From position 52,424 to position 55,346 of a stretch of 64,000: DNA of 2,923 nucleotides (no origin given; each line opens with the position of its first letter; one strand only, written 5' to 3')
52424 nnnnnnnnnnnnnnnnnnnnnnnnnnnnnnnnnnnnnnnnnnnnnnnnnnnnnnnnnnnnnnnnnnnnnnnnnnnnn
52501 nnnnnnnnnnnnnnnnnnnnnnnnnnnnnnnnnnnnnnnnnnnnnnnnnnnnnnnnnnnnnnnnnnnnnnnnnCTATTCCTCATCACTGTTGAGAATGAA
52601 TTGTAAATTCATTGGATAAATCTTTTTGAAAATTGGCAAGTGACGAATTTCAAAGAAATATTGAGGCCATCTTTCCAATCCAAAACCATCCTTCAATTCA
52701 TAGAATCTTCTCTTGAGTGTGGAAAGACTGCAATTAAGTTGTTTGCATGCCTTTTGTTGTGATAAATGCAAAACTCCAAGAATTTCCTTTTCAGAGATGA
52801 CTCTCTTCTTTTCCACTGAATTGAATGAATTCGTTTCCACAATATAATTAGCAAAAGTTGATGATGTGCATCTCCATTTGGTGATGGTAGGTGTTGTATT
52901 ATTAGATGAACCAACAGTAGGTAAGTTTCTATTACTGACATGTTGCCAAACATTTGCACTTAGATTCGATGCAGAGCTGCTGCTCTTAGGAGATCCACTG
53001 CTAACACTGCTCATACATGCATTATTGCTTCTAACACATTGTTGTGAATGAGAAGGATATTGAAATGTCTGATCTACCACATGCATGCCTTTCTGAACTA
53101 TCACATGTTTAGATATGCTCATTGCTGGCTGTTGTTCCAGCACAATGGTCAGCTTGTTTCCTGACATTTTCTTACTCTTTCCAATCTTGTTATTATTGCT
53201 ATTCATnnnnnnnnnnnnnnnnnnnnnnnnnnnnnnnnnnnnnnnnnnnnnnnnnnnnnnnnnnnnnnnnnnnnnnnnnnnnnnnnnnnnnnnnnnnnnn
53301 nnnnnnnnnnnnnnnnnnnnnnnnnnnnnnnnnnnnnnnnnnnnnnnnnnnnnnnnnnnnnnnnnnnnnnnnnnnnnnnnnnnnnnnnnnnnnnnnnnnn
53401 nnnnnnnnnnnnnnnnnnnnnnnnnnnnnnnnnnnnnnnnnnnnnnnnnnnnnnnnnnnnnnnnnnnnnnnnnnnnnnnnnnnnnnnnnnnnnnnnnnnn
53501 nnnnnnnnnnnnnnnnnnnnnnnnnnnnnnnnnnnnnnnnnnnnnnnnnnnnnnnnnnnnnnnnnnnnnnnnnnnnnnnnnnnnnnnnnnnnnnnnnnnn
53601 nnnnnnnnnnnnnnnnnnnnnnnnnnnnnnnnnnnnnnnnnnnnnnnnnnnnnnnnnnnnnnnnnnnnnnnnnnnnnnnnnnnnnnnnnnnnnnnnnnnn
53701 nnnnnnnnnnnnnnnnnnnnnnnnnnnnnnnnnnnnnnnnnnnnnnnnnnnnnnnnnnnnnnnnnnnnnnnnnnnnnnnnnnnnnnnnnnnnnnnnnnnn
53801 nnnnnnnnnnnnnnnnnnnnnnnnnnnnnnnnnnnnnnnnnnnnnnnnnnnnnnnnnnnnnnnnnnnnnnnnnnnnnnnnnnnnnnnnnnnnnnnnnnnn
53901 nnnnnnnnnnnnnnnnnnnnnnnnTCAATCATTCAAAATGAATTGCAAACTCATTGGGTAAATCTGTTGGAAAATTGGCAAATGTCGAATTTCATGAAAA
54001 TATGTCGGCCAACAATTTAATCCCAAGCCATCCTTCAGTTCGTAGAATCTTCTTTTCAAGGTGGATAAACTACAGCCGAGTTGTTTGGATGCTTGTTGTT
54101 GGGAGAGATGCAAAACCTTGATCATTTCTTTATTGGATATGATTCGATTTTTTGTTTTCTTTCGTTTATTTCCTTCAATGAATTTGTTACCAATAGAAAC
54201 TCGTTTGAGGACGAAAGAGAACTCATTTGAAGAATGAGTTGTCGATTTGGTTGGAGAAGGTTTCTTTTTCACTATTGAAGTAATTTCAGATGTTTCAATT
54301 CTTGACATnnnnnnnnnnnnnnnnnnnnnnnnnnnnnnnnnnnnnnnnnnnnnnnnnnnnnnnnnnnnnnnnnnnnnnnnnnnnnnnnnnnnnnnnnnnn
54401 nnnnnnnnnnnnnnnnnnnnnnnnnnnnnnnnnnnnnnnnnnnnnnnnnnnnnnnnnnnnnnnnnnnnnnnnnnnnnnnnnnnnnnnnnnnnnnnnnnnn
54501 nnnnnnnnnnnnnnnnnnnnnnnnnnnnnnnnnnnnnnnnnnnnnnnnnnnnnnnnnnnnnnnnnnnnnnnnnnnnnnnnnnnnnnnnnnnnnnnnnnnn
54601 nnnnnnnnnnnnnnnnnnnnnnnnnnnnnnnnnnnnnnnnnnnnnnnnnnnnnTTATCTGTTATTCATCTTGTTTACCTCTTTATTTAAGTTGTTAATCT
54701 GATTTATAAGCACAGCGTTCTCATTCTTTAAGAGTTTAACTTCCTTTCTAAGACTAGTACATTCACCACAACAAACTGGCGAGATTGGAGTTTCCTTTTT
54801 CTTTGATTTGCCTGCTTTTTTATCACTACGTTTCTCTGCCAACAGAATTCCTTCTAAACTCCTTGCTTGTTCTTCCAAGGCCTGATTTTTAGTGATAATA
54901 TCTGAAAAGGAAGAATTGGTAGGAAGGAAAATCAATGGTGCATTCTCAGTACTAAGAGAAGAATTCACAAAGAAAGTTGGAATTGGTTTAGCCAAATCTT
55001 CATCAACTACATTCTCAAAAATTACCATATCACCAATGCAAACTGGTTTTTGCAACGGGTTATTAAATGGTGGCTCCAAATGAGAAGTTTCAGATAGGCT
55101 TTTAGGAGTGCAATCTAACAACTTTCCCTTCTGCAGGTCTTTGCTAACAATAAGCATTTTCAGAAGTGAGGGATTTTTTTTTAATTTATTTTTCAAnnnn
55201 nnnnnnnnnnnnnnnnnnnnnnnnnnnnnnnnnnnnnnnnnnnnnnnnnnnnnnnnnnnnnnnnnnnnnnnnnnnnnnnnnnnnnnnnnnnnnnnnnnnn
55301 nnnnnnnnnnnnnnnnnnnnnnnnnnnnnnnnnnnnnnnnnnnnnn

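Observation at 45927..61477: Local expansion of small RWP-RK-like transcription-factor genes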

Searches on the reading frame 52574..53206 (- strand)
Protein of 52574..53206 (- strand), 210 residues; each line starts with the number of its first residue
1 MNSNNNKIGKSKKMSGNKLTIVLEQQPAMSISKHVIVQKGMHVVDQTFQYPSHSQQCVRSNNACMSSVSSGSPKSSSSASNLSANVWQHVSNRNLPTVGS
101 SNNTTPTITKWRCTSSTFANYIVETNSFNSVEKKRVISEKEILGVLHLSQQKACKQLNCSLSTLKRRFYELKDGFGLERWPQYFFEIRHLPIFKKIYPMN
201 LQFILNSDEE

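Call 3: search_protein_families(library=pfam, max_evalue=10, proteins=[window:52574-53206:-])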
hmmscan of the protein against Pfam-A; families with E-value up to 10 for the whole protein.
window:52574-53206:- (210 aa): 4 families
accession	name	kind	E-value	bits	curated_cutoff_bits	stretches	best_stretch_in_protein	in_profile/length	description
PF02042.20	RWP-RK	-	6.7e-07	29.6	29.3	1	140-182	5-43/49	RWP-RK domain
PF08280.17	HTH_Mga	-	0.026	14.9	23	1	149-175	21-47/59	M protein trans-acting positive regulator (MGA) HTH domain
PF13384.12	HTH_23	-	0.27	11.6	24.6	1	148-167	18-37/50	Homeodomain-like domain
PF21300.2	LbR_Ice_bind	-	1.6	9.4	30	1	4-67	21-83/97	Grass antifreeze beta roll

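Call 7: find_homologous_proteins(query=window:52574-53206:-, max_evalue=0.001)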
Query window:52574-53206:- (210 aa): 11 proteins with E <= 0.001 among 193 candidates.
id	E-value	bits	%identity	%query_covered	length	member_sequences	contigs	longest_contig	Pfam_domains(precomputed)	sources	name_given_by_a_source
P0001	2.7e-134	463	100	100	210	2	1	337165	PF02042.22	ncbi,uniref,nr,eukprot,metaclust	ncbi:predicted protein [Naegleria gruberi]|uniref:Predicted protein n=1 Tax=Naegleria gruberi TaxID=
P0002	1.1e-30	125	67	43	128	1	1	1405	-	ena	-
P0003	2.8e-29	121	67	40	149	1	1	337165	PF02042.22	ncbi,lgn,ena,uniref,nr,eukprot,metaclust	ncbi:predicted protein [Naegleria gruberi]|uniref:Predicted protein n=1 Tax=Naegleria gruberi TaxID=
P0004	2.5e-27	114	74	33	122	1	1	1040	PF02042.22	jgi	-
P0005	1.0e-26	112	66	35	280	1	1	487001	PF02042.22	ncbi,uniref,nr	ncbi:hypothetical protein C9374_008507 [Naegleria lovaniensis]|uniref:RWP-RK domain-containing prote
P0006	3.2e-26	111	72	34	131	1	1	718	-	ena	-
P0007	1.8e-25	108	69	37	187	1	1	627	PF02042.22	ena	-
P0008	2.3e-24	105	66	35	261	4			PF02042.22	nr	nr:unnamed protein product [Naegleria fowleri]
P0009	5.0e-23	100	62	37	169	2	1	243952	-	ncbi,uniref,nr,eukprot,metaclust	ncbi:predicted protein [Naegleria gruberi]|uniref:Predicted protein n=1 Tax=Naegleria gruberi TaxID=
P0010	4.6e-21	94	53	39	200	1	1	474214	-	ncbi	ncbi:hypothetical protein ABK040_004494 [Willaertia magna]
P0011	4.7e-20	91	57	36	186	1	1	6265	-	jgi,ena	-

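Call 21: find_encoding_contigs(protein=P0005, flank=10000, max_places=3)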
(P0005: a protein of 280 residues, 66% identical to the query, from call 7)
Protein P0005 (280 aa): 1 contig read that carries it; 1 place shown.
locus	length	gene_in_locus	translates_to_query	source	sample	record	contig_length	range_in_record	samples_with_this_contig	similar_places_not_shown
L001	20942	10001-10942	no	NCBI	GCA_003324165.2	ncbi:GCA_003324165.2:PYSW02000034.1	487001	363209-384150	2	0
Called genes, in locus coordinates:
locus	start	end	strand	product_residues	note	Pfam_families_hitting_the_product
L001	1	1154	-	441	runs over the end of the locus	PF12937:F-box-like (faint)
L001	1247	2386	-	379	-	-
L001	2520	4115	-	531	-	-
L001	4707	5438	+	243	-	PF14580:LRR_9, PF12799:LRR_4 (faint)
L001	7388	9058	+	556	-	-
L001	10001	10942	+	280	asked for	PF02042:RWP-RK (weak)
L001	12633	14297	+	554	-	PF00615:RGS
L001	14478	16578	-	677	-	PF00750:tRNA-synt_1d, PF05746:DALR_1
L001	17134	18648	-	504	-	PF08491:SE (faint), PF01494:FAD_binding_3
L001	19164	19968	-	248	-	PF00071:Ras, PF08477:Roc (weak)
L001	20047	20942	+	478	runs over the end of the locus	-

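Call 22: find_encoding_contigs(protein=P0010, flank=10000, max_places=3)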
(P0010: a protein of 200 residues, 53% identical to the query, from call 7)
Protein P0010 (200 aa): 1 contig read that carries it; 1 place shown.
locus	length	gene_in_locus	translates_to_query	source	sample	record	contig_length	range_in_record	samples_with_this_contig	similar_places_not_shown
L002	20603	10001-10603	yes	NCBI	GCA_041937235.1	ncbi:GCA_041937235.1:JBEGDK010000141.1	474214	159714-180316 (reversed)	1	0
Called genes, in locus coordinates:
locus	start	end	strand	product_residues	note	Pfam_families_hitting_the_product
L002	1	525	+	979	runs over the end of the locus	-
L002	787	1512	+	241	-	PF00025:Arf, PF00071:Ras, PF08477:Roc, PF00009:GTP_EFTU (weak)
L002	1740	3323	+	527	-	-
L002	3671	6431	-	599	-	PF25390:WD40_RLD, PF00069:Pkinase, PF07714:PK_Tyr_Ser-Thr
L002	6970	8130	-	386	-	-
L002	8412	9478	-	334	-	PF00248:Aldo_ket_red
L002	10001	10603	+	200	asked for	-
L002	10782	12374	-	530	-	PF00155:Aminotran_1_2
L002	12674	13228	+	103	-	PF09799:Transmemb_17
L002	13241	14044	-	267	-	PF14753:FAM221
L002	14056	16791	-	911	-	PF07842:GCFC (faint)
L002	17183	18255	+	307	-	PF06028:DUF915 (faint), PF00561:Abhydrolase_1, PF02089:Palm_thioest, PF12146:Hydrolase_4 (faint)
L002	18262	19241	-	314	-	PF10561:C2orf69 (faint)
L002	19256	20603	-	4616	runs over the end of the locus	PF08385:DHC_N1, PF25007:DYH2-5-8_CC, PF08393:DHC_N2, PF12774:AAA_6, PF07728:AAA_5, PF12775:AAA_7, PF17852:Dynein_AAA_lid, PF17857:AAA_lid_1, +10 more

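Call 36: find_encoding_contigs(protein=P0002, flank=3000, max_places=3)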
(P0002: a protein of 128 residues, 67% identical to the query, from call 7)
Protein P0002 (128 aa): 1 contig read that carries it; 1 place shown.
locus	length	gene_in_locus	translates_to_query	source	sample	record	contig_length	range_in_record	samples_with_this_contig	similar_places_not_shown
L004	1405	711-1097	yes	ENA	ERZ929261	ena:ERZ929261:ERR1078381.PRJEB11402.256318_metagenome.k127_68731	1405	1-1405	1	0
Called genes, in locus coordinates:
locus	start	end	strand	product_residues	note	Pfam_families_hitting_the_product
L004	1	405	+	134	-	?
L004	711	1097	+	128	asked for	-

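Call 37: find_encoding_contigs(protein=P0007, flank=3000, max_places=3)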
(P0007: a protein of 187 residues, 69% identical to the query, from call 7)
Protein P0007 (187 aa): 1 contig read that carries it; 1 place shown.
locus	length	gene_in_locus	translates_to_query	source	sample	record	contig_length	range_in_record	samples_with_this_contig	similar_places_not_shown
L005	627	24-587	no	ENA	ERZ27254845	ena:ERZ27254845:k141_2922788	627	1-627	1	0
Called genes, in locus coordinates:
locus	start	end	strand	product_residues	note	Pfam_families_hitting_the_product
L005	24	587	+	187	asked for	PF02042:RWP-RK (weak)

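Call 48: find_encoding_contigs(protein=P0009, flank=10000, max_places=2)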
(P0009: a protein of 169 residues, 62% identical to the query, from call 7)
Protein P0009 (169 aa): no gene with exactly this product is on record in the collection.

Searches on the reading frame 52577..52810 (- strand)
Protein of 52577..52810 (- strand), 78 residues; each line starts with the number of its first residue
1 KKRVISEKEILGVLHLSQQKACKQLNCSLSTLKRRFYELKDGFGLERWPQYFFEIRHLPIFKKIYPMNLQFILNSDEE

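Call 24: find_homologous_proteins(query=A1, max_evalue=0.001)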
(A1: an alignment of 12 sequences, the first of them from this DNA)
Query A1 (12 sequences) (78 aa, profile of the alignment): 37 proteins with E <= 0.001 among 6680 candidates.
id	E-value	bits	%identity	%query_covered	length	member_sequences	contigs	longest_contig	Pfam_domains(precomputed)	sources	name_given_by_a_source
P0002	2.8e-38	147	78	95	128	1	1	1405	-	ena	-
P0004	3.1e-38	147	73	94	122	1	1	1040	PF02042.22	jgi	-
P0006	2.6e-37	144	72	92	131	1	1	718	-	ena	-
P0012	2.9e-35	138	81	88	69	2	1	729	-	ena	-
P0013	3.9e-34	134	82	86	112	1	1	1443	PF02042.22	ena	-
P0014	1.1e-32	130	59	91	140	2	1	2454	-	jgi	-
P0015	4.1e-32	128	66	90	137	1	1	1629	PF02042.22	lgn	-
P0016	2.5e-31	125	59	100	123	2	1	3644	PF02042.22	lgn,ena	-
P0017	4.9e-31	124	64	90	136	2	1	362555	PF02042.22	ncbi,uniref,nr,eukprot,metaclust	ncbi:predicted protein [Naegleria gruberi]|uniref:Predicted protein n=1 Tax=Naegleria gruberi TaxID=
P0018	1.3e-25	107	60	90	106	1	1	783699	-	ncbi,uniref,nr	ncbi:hypothetical protein C9374_012626 [Naegleria lovaniensis]|uniref:RWP-RK domain-containing prote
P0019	8.5e-19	85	64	64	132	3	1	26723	-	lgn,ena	-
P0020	1.7e-15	74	60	51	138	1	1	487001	-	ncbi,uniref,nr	ncbi:hypothetical protein C9374_008549 [Naegleria lovaniensis]|uniref:RWP-RK domain-containing prote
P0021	6.0e-12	63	53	51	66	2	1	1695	-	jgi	-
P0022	1.9e-9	55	45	97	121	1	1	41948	PF02042.22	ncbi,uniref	ncbi:hypothetical protein AKO1_002149 [Acrasis kona]|uniref:RWP-RK domain-containing protein n=1 Tax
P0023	5.3e-9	54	42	94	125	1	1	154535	PF02042.22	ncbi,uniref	ncbi:hypothetical protein AKO1_012293 [Acrasis kona]|uniref:RWP-RK domain-containing protein n=1 Tax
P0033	6.8e-6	44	41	85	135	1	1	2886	PF02042.22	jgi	jgi:hypothetical protein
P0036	2.4e-5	42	39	88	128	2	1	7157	PF02042.22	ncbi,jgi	jgi:hypothetical protein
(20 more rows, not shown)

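Call 33: search_solved_structures(query=A1, max_evalue=10, show_alignments=2)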
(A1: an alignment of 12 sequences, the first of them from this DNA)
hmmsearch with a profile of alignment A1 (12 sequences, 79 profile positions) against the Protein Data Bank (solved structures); distinct sequences matched with E-value up to 10: 3.
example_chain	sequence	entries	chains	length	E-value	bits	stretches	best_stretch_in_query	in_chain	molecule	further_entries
7yil_A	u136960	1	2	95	0.015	18.5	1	38-66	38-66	GINS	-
4l5e_A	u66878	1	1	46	0.17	15.1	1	4-39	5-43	Transcriptional regulator (NtrC family)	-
2dbc_A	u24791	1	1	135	0.47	13.7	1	8-41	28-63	unnamed protein product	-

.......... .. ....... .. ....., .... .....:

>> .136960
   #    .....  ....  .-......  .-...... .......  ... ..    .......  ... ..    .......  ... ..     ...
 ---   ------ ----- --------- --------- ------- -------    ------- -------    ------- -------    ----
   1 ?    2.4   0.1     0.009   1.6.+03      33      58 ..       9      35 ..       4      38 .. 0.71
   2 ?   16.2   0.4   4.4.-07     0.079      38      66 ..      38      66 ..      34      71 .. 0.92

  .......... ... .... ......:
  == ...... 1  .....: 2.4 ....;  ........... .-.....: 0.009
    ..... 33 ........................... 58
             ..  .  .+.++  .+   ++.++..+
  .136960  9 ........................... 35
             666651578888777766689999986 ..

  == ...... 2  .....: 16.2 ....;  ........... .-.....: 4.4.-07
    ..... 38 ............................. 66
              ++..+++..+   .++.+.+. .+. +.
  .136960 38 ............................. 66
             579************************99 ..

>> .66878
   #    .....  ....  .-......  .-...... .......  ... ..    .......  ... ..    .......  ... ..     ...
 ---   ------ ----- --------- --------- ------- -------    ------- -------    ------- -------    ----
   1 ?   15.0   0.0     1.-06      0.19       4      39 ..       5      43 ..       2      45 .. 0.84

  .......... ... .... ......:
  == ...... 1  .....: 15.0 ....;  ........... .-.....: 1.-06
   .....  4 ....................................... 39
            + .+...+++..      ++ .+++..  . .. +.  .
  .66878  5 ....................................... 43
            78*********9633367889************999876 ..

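Call 49: find_encoding_contigs(protein=P0017, flank=10000, max_places=2)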
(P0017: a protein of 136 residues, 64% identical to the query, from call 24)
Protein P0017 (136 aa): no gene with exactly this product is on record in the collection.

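Call 65: list_cluster_members(proteins=[P0036, P0033, P0199, P0212, P0213, P0238, P0257, P0262, P0276, P0205])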
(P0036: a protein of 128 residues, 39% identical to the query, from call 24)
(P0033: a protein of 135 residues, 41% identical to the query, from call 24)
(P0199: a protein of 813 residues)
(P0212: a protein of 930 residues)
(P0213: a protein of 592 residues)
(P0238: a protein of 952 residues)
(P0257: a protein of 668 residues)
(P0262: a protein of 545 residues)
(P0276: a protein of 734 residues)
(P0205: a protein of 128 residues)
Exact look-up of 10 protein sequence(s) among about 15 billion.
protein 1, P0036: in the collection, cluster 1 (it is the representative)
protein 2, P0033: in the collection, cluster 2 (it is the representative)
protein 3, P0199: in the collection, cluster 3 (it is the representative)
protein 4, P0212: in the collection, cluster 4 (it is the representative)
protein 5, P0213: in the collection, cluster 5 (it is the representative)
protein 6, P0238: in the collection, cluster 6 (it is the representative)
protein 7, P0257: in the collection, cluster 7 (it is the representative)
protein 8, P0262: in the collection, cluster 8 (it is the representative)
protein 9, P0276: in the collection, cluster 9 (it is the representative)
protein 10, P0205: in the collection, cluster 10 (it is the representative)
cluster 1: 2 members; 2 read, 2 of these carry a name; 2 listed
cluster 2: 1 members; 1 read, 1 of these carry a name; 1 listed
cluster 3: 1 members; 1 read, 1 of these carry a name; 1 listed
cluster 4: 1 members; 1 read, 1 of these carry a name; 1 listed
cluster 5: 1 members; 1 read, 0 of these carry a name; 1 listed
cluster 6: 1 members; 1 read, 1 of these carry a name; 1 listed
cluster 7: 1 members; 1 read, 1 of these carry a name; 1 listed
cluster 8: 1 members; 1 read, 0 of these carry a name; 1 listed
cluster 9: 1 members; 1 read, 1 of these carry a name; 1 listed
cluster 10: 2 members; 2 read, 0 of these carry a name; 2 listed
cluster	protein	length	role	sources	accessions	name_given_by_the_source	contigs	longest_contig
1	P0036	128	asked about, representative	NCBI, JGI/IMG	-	hypothetical protein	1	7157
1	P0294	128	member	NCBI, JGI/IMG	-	hypothetical protein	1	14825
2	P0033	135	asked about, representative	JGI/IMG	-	hypothetical protein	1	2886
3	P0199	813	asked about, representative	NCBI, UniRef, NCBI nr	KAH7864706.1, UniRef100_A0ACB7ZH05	hypothetical protein Vadar_032817 [Vaccinium darrowii] | Uncharacterized protein n=1 Tax=Vaccinium darrowii TaxID=229202 RepID=A0ACB7ZH05_9ERIC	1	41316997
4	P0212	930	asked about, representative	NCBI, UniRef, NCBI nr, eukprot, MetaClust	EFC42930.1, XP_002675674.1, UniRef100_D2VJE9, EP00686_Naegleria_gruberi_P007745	hypothetical protein NAEGRDRAFT_58387 [Naegleria gruberi] | RWP-RK domain-containing protein n=1 Tax=Naegleria gruberi TaxID=5762 RepID=D2VJE9_NAEGR | uncharacterized protein NAEGRDRAFT_58387 [Naegleria gruberi]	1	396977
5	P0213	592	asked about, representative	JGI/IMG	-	-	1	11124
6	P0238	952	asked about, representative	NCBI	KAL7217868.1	hypothetical protein ACSBR2_011152 [Camellia fascicularis]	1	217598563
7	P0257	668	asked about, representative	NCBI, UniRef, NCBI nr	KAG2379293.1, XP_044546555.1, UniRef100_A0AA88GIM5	hypothetical protein C9374_007432 [Naegleria lovaniensis] | RWP-RK domain-containing protein n=1 Tax=Naegleria lovaniensis TaxID=51637 ... | uncharacterized protein C9374_007432 [Naegleria lovaniensis]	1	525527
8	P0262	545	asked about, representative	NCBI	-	-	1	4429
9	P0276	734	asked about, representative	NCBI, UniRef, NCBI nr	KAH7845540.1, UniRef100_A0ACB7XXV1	hypothetical protein Vadar_003319 [Vaccinium darrowii] | Uncharacterized protein n=1 Tax=Vaccinium darrowii TaxID=229202 RepID=A0ACB7XXV1_9ERIC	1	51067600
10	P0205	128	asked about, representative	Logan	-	-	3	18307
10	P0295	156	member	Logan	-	-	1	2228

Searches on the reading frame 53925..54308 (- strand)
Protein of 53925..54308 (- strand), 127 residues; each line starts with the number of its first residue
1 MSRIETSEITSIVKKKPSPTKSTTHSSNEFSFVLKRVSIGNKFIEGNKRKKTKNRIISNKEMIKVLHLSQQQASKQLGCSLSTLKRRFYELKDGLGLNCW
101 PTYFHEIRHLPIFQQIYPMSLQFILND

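Call 3: search_protein_families(library=pfam, max_evalue=10, proteins=[window:53925-54308:-])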
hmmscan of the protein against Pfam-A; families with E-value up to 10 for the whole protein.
window:53925-54308:- (127 aa): 5 families
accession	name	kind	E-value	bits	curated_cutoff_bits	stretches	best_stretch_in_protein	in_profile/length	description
PF02042.20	RWP-RK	-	1.1e-05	25.7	29.3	1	57-91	2-36/49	RWP-RK domain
PF08281.18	Sigma70_r4_2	-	0.0033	17.5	25.7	1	62-88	21-47/54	Sigma-70, region 4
PF20432.4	Xre-like-HTH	-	0.031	15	25.8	1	64-86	20-42/63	Antitoxin Xre-like helix-turn-helix domain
PF13384.12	HTH_23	-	0.078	13.3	24.6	1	68-86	18-36/50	Homeodomain-like domain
PF13542.12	HTH_Tnp_ISL3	-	0.08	12.9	27.4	1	65-90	24-49/51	Helix-turn-helix domain of transposase family ISL3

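Call 72: predict_structure(alignment_id=A3)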
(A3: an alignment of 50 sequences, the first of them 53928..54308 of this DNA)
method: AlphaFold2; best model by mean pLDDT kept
length: 127 residues; sequences in the alignment: 50
mean_pLDDT: 72.5   pTM: 0.51
mean pLDDT of the five models: 72.5, 71.5, 70.1, 68.2, 66.1
residues with pLDDT >= 90: 41; 70-90: 23; 50-70: 48; < 50: 15
segments of 3 or more residues with pLDDT < 50: 1-3
pLDDT, mean of each block of 10 residues (from residue 1): 51 56 52 50 55 79 92 93 94 91 85 78 64
secondary structure, 60 per line:
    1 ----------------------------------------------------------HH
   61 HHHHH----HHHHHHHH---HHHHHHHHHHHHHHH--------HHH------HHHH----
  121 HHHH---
elements in order: H59-65 H70-77 H81-95 H113-116 H121-124

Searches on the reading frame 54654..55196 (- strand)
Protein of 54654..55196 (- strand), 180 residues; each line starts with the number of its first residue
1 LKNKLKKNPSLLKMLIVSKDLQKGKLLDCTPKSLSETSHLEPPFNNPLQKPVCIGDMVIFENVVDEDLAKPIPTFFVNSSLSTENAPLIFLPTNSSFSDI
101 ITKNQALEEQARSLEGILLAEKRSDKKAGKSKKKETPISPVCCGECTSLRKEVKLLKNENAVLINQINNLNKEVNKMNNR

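Call 41: search_protein_families(library=pfam, max_evalue=0.01, proteins=[window:54654-55196:-])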
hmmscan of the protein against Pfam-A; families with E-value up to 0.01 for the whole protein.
window:54654-55196:- (180 aa): 2 families
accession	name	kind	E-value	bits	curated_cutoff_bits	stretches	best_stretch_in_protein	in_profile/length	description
PF00170.26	bZIP_1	-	0.0004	20.9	27.6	1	145-178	27-60/64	bZIP transcription factor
PF00038.26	Filament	-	0.0012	18.9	40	1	94-180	10-90/313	Intermediate filament protein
